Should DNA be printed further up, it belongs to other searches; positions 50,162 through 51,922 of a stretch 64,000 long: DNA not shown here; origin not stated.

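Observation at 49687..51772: GT-C glycosyltransferase and SAM-methyltransferase inserted between livG and livF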

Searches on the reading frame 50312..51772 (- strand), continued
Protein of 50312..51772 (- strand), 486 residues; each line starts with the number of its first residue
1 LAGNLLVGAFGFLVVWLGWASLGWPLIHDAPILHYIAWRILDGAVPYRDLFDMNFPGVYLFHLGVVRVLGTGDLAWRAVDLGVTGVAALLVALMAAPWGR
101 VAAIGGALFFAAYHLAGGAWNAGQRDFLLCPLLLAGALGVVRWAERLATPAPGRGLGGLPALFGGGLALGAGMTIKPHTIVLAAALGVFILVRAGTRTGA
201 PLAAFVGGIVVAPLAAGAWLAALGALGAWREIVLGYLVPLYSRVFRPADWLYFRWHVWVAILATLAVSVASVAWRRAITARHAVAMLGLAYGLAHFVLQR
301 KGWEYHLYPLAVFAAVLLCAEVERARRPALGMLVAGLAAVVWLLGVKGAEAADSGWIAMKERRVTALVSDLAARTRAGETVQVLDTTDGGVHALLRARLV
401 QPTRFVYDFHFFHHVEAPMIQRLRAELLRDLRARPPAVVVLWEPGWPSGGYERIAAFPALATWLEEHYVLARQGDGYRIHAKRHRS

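Call 31: fold_search(model_id=the predicted structure, library=pdb)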
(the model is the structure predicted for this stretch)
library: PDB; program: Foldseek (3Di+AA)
matches with E <= 10: 378; with E <= 0.001: 14
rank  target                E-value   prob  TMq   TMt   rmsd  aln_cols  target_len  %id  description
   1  7e9s_A                8.3e-06  1.00  0.49  0.31  13.4       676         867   12  Archaeal oligosaccharyltransferase AglB from Archaeoglobus fulgidus in complex with an inhibitory peptide and a dolich (released 2021-09-08)
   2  8if8_B                1.5e-05  1.00  0.50  0.42  10.0       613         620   14  Arabinosyltransferase AftA (released 2023-05-31)
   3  8if8_C                2.4e-05  1.00  0.35  0.30  17.3       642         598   14  Arabinosyltransferase AftA (released 2023-05-31)
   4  5ezm                  3.3e-05  1.00  0.58  0.53   8.8       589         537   10  Crystal Structure of ArnT from Cupriavidus metallidurans in the apo state (released 2016-02-17)
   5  8pn9_A                3.4e-05  1.00  0.51  0.40  14.3       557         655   10  Structure of human oligosaccharyltransferase OST-A complex bound to NGI-1 (released 2024-05-08)
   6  5f15                  3.6e-05  1.00  0.58  0.53   8.2       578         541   12  Crystal Structure of ArnT from Cupriavidus metallidurans bound to Undecaprenyl phosphate (released 2016-02-17)
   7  6ezn_F                4.3e-05  1.00  0.50  0.40  11.8       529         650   13  Cryo-EM structure of the yeast oligosaccharyltransferase (OST) complex (released 2018-01-17)
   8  6gxc_A                1.8e-04  1.00  0.49  0.37  10.4       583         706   12  Bacterial oligosaccharyltransferase PglB in complex with an inhibitory peptide and a reactive lipid-linked oligosaccha (released 2018-11-14)
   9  6s7o_A                4.5e-04  1.00  0.54  0.42  13.8       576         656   11  Cryo-EM structure of human oligosaccharyltransferase complex OST-A (released 2019-12-18)
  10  8b6l_I                4.5e-04  1.00  0.50  0.38  11.9       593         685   10  Subtomogram average of the human Sec61-TRAP-OSTA-translocon (released 2022-12-07)
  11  5ogl_A                6.9e-04  1.00  0.47  0.35  10.4       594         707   12  Structure of bacterial oligosaccharyltransferase PglB in complex with an acceptor peptide and an lipid-linked oligosac (released 2017-10-25)
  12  6s7t_A                7.9e-04  1.00  0.53  0.39   9.5       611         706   12  Cryo-EM structure of human oligosaccharyltransferase complex OST-B (released 2019-12-18)
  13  9i5k_A                8.6e-04  1.00  0.49  0.48   7.0       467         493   13  Structure of the Chaetomium thermophilum Pmt4 homodimer (C2 symmetry) (released 2025-12-24)
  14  3rce_A                8.6e-04  1.00  0.49  0.37  10.5       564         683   12  Bacterial oligosaccharyltransferase PglB (released 2011-06-15)
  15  9s6r_A                2.6e-03  1.00  0.40  0.48  10.6       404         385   10  Ternary cryo-EM structure of yeast ALG3 with Dol25-PP-GlcNAc2Man5, Dol25-P-Man, and Fab (released 2026-03-18)
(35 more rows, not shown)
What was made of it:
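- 50312..51772 (-): GT-C-fold glycosyltransferase-like membrane protein (486 aa): 11-13 TM helices plus a C-terminal extracytoplasmic alpha/beta domain. The TTG start lies 11 nt inside livG. Foldseek top 21 hits are all GT-C (call 31).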

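Call 47: search_protein_representatives(alignment_id=A1)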
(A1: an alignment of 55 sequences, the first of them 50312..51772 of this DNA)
Query: 55 sequences, 488 profile positions. Proteins with E-value up to 0.001 (for the whole library): 5860; up to 1e-10: 2533; up to 1e-30: 934. The best 150 are listed.
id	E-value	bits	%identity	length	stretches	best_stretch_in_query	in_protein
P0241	9.0e-207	704.1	-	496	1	6-488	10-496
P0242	1.3e-164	565.1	-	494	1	6-488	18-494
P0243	8.8e-158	542.5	-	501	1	7-488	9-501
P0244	2.2e-154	531.3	-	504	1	8-488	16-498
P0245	1.1e-146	505.9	-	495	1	5-486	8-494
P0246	2.6e-142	491.5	-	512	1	10-488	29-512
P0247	7.1e-142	490.1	-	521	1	9-488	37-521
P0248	1.0e-141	489.5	-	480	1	16-485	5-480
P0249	1.9e-141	488.7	-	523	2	282-483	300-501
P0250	4.3e-138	477.6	-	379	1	154-484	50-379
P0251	4.0e-136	471.1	-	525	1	5-486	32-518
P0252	1.3e-133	462.9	-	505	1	10-487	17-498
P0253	1.6e-128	446.0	-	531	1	4-487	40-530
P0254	1.3e-127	443.0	-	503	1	8-485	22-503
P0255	8.9e-127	440.3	-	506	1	11-483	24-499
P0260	4.6e-122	424.7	-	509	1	6-487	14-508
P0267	1.4e-119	416.6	-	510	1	7-484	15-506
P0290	4.2e-105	368.8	-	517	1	7-483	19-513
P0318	2.8e-95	336.4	-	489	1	12-485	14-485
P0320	2.7e-94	333.2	-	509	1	9-484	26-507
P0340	2.2e-88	313.7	-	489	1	10-486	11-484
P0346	4.6e-82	292.8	-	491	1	11-487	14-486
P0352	2.5e-79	283.8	-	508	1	5-485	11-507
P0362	2.8e-75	270.4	-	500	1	11-484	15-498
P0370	1.4e-72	261.5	-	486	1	6-484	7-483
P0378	9.7e-72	258.8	-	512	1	9-485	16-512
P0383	1.2e-70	255.2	-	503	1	6-484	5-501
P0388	4.0e-69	250.1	-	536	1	5-485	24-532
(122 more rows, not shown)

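Call 48: list_cluster_members(proteins=[P0260, P0290, P0320, P0340, P0352, P0362, P0370, P0378, P0383, P0388])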
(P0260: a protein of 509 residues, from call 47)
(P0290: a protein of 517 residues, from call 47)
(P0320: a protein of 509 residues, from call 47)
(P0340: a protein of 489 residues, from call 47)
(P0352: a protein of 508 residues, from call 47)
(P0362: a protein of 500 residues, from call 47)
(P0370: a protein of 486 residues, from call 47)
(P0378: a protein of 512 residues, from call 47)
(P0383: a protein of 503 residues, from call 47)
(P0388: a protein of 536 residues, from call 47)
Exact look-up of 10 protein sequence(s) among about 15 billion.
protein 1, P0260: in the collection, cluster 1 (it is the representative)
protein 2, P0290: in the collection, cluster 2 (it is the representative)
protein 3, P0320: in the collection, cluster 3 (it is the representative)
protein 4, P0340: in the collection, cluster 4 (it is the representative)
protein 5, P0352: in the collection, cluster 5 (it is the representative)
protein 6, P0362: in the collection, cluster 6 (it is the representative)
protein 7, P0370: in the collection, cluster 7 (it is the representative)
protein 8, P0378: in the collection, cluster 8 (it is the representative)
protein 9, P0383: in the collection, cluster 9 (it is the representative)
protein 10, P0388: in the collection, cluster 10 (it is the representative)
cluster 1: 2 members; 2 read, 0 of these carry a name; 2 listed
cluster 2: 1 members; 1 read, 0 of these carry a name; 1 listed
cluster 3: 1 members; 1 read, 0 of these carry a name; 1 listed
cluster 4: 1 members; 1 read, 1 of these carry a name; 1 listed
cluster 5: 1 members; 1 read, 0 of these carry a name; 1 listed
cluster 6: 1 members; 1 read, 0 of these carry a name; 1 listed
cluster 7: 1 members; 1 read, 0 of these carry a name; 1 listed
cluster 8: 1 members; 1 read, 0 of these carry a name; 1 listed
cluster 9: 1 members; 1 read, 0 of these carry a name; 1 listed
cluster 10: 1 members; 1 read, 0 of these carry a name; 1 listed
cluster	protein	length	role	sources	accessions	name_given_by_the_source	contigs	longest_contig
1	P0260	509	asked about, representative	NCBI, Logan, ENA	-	-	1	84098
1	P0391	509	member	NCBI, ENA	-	-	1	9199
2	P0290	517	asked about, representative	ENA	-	-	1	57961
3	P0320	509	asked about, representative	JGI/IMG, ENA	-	-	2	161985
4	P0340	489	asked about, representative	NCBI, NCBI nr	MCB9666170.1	MAG: hypothetical protein H6732_18825 [Alphaproteobacteria bacterium] | hypothetical protein [Alphaproteobacteria bacterium]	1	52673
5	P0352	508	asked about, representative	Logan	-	-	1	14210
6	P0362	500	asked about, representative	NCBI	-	-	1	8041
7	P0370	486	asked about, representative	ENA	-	-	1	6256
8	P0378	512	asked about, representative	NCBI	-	-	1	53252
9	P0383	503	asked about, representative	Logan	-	-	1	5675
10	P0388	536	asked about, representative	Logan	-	-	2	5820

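Call 49: find_encoding_contigs(protein=P0340, flank=6000, max_places=2)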
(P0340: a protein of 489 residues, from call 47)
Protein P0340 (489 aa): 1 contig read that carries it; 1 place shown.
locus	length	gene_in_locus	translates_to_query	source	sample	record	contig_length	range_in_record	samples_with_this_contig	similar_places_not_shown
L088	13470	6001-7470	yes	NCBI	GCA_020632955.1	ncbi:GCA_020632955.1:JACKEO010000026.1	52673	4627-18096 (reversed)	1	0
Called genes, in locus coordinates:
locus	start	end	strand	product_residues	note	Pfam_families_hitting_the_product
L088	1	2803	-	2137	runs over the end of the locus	PF17957:Big_7 (faint)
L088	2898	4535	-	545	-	-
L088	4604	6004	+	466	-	PF00474:SSF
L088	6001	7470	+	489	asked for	-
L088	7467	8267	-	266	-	PF07063:HGLS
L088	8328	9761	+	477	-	PF00520:Ion_trans, PF02254:TrkA_N, PF22614:Slo-like_RCK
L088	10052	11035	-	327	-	PF00682:HMGL-like, PF07836:DmpG_comm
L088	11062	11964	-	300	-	PF01118:Semialdhyde_dh (weak), PF09290:AcetDehyd-dimer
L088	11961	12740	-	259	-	PF01557:FAA_hydrolase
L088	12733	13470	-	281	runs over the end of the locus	PF01738:DLH (faint), PF00561:Abhydrolase_1, PF12146:Hydrolase_4, PF12697:Abhydrolase_6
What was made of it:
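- One distant homolog overlaps the stop of an SSF symporter gene (call 49).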

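Call 50: find_encoding_contigs(protein=P0320, flank=6000, max_places=2)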
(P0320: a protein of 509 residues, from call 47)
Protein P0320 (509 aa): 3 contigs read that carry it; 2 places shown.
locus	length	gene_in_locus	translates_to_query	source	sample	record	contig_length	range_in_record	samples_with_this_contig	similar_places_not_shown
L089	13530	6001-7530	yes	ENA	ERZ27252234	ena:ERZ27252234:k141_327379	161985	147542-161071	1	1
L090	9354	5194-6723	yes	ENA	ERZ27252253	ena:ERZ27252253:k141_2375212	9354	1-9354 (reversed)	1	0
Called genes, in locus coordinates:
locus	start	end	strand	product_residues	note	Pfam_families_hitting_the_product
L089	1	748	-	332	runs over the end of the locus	PF01408:GFO_IDH_MocA, PF22725:GFO_IDH_MocA_C3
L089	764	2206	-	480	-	PF03559:Hexose_dehydrat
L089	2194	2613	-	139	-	PF05523:FdtA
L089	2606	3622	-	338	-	PF00535:Glycos_transf_2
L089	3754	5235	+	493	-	PF02310:B12-binding, PF04055:Radical_SAM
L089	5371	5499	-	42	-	-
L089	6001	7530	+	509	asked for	PF13231:PMT_2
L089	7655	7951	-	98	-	-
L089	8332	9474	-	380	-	PF00364:Biotin_lipoyl (weak), PF00132:Hexapep (faint)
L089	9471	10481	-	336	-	PF02779:Transket_pyr, PF02780:Transketolase_C (weak)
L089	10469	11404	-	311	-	PF00676:E1_dh, PF13292:DXP_synthase_N (faint)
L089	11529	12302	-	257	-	PF13489:Methyltransf_23, PF13649:Methyltransf_25, PF13847:Methyltransf_31, PF08241:Methyltransf_11, PF08242:Methyltransf_12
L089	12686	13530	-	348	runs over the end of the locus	PF06508:QueC (faint)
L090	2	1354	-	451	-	?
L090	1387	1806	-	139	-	PF05523:FdtA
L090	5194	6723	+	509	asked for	PF13231:PMT_2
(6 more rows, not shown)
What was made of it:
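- L089: GT2, FdtA and hexose dehydratase (call 50).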

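Call 51: find_encoding_contigs(protein=P0260, flank=6000, max_places=1)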
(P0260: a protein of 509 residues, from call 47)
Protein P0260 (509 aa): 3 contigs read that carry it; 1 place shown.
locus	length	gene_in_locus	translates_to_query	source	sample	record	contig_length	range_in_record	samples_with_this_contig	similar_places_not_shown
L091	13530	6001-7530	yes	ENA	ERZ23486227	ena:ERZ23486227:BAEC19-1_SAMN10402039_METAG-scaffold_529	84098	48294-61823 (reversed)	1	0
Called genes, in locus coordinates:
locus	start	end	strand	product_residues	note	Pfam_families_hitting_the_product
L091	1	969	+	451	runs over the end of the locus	-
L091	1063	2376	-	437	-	PF01408:GFO_IDH_MocA, PF19051:GFO_IDH_MocA_C2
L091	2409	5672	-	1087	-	PF14100:DUF6807, PF13646:HEAT_2, PF00754:F5_F8_type_C, PF22633:F5_F8_type_C_2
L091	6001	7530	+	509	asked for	-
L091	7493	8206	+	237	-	PF13489:Methyltransf_23, PF05175:MTS, PF02390:Methyltransf_4 (weak), PF13649:Methyltransf_25, PF13847:Methyltransf_31, PF08241:Methyltransf_11, PF08242:Methyltransf_12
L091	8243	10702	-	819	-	PF02635:DsrE (faint), PF07992:Pyr_redox_2, PF13450:NAD_binding_8 (faint), PF00070:Pyr_redox, PF02852:Pyr_redox_dim, PF00581:Rhodanese, PF01206:TusA, PF13686:DrsE_2, +1 more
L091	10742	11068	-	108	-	-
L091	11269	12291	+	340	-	PF01370:Epimerase, PF04321:RmlD_sub_bind, PF16363:GDP_Man_Dehyd (weak)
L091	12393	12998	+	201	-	PF04542:Sigma70_r2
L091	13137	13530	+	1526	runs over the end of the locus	PF00069:Pkinase, PF07714:PK_Tyr_Ser-Thr, PF13646:HEAT_2 (faint), PF02472:ExbD (weak), PF22599:SecDF_P1_head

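Call 52: find_encoding_contigs(protein=P0290, flank=6000, max_places=1)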
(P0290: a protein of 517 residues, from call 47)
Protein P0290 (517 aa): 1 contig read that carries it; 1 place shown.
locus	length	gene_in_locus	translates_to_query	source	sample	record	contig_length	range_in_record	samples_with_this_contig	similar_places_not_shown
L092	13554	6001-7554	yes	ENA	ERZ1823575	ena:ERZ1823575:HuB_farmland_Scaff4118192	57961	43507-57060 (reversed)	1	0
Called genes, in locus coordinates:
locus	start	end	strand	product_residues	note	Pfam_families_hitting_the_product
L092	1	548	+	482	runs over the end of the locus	?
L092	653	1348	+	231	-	PF04011:LemA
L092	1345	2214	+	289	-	PF04536:TPM_phosphatase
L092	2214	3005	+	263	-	PF04536:TPM_phosphatase (weak)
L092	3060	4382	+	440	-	PF13472:Lipase_GDSL_2 (weak)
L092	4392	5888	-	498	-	PF02310:B12-binding (weak), PF04055:Radical_SAM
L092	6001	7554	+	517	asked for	-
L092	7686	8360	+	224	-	PF00106:adh_short, PF13561:adh_short_C2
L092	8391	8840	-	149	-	PF00072:Response_reg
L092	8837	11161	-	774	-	PF08448:PAS_4, PF01590:GAF, PF13185:GAF_2 (weak), PF00512:HisKA, PF02518:HATPase_c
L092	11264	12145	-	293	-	PF00005:ABC_tran, PF02463:SMC_N (faint), PF13304:AAA_21 (faint)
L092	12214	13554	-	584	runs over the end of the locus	PF00528:BPD_transp_1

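Call 53: find_encoding_contigs(protein=P0378, flank=6000, max_places=1)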
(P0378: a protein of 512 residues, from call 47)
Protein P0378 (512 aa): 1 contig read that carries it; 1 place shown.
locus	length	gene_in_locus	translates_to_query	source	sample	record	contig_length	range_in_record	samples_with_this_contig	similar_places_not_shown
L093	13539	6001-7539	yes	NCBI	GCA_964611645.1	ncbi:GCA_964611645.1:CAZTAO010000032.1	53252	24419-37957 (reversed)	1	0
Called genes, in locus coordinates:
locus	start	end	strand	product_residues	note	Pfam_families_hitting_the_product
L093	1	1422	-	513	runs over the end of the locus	PF00117:GATase, PF07722:Peptidase_C26, PF02540:NAD_synthase, PF00958:GMP_synt_C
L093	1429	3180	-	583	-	PF01336:tRNA_anti-codon, PF00152:tRNA-synt_2, PF02938:GAD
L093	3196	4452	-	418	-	PF13393:tRNA-synt_His, PF00587:tRNA-synt_2b, PF03129:HGTP_anticodon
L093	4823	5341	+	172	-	-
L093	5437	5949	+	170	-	PF00881:Nitroreductase, PF14512:TM1586_NiRdase (weak)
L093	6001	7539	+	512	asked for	PF13231:PMT_2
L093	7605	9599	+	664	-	-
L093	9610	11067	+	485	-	PF06253:MTTB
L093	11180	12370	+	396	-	PF02012:BNR (faint), PF13088:BNR_2 (weak)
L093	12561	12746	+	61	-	PF01165:Ribosomal_S21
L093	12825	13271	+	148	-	PF09424:YqeY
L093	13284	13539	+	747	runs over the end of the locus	PF07697:7TMR-HDED, PF07698:7TM-7TMR_HD, PF01966:HD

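Call 71: find_encoding_contigs(protein=P0318, flank=5000, max_places=1)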
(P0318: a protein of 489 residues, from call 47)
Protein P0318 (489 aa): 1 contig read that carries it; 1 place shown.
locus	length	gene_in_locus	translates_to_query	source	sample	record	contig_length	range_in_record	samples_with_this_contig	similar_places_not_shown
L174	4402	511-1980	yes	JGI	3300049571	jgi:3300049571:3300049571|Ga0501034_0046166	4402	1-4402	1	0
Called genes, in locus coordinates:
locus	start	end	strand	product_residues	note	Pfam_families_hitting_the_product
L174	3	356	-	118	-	?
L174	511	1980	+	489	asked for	-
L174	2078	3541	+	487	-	PF13581:HATPase_c_2 (faint), PF00512:HisKA, PF02518:HATPase_c, PF00072:Response_reg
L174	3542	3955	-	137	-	-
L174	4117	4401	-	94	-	?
